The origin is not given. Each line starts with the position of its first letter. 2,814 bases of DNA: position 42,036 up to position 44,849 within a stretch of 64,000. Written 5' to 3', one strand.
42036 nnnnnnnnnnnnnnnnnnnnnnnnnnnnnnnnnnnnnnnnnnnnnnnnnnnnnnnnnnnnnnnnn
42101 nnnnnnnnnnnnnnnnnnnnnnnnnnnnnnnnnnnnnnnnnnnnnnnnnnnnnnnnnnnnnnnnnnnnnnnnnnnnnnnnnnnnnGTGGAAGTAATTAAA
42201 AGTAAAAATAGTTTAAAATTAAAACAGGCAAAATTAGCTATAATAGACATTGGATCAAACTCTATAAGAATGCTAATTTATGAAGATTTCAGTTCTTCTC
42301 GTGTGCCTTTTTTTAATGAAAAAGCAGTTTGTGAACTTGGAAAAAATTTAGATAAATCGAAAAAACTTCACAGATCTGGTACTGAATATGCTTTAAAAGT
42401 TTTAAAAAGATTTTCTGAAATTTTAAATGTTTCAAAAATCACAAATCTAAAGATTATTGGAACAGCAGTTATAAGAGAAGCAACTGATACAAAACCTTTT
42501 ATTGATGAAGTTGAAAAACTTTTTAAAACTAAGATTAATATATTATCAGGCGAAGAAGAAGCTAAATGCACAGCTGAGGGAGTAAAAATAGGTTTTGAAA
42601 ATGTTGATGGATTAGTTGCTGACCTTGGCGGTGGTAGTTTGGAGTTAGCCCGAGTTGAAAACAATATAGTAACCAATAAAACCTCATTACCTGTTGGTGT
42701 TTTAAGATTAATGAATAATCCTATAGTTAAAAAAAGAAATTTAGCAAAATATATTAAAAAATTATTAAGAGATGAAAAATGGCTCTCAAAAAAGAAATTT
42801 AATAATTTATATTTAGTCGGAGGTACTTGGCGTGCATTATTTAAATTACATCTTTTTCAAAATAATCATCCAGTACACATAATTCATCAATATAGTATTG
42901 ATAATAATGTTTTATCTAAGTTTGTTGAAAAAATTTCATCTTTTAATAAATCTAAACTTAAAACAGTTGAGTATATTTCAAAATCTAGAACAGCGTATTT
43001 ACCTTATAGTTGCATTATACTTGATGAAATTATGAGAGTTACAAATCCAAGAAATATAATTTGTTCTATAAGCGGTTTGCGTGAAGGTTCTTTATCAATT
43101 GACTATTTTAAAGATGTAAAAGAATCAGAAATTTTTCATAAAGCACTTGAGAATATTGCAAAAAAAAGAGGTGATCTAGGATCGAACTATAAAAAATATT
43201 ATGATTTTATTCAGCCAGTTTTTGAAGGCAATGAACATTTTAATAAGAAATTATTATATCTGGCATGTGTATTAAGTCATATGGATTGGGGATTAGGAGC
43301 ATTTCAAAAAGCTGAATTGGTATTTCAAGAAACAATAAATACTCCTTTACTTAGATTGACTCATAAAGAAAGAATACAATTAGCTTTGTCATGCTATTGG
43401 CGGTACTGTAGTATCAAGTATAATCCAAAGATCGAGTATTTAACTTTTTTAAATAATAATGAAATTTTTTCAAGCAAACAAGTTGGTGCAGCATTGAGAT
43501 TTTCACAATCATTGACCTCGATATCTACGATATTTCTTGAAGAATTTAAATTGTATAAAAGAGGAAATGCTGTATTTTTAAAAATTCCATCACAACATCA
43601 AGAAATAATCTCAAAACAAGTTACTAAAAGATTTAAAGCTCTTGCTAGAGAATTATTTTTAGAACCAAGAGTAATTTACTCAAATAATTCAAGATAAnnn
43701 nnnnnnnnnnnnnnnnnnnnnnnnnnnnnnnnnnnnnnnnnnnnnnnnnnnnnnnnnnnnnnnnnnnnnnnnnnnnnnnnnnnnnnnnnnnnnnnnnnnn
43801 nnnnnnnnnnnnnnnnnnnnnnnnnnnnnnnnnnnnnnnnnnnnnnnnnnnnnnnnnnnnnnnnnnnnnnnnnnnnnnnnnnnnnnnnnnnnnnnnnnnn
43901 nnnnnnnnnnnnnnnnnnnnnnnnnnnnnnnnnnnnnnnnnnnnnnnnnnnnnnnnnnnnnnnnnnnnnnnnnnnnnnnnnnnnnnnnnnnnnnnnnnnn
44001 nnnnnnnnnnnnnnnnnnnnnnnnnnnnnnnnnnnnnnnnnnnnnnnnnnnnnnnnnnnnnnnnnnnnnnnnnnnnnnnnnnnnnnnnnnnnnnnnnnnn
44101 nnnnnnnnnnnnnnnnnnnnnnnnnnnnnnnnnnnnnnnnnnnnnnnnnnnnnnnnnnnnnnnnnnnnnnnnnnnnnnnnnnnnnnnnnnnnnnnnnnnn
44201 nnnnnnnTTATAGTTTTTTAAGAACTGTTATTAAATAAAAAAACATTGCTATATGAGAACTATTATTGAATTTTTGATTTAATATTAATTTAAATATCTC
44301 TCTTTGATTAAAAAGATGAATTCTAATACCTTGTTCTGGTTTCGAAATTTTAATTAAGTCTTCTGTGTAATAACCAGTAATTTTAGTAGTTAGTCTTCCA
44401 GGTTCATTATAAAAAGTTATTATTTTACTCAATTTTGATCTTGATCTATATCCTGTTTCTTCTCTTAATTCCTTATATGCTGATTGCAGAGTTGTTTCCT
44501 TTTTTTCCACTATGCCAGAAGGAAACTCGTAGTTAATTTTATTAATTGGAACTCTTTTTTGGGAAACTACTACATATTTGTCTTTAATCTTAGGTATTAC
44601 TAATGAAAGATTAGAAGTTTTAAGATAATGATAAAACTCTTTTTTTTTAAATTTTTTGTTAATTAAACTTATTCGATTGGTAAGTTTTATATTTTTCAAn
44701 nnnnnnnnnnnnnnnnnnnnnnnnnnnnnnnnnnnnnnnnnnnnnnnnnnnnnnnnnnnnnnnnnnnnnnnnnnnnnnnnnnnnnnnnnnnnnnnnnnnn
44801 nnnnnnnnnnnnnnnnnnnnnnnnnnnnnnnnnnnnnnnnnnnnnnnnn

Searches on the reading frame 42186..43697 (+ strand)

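Call 8: search_protein_families(library=pfam, proteins=[window:42186-43697:+])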
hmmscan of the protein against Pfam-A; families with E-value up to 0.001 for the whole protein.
window:42186-43697:+ (503 aa): 2 families
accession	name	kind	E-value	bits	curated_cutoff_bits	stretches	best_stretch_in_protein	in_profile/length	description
PF02541.22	Ppx-GppA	-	1.7e-44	152.8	27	1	42-303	13-278/285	Ppx/GppA phosphatase family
PF21697.3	Ppx_C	-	9.5e-05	23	27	1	356-488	44-178/187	Exopolyphosphatase, C-terminal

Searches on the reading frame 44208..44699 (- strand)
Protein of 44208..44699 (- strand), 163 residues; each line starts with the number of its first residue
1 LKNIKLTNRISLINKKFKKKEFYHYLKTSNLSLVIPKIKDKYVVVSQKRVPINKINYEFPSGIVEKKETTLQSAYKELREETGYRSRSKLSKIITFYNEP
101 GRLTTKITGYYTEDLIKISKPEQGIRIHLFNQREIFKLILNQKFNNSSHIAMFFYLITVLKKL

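Call 8: search_protein_families(library=pfam, proteins=[window:44208-44699:-])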
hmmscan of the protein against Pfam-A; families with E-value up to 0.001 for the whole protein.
window:44208-44699:- (163 aa): 1 family
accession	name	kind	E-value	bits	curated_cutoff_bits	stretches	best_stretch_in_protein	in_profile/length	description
PF00293.34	NUDIX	-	4.8e-07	30.3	21.1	1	44-95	17-67/134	NUDIX domain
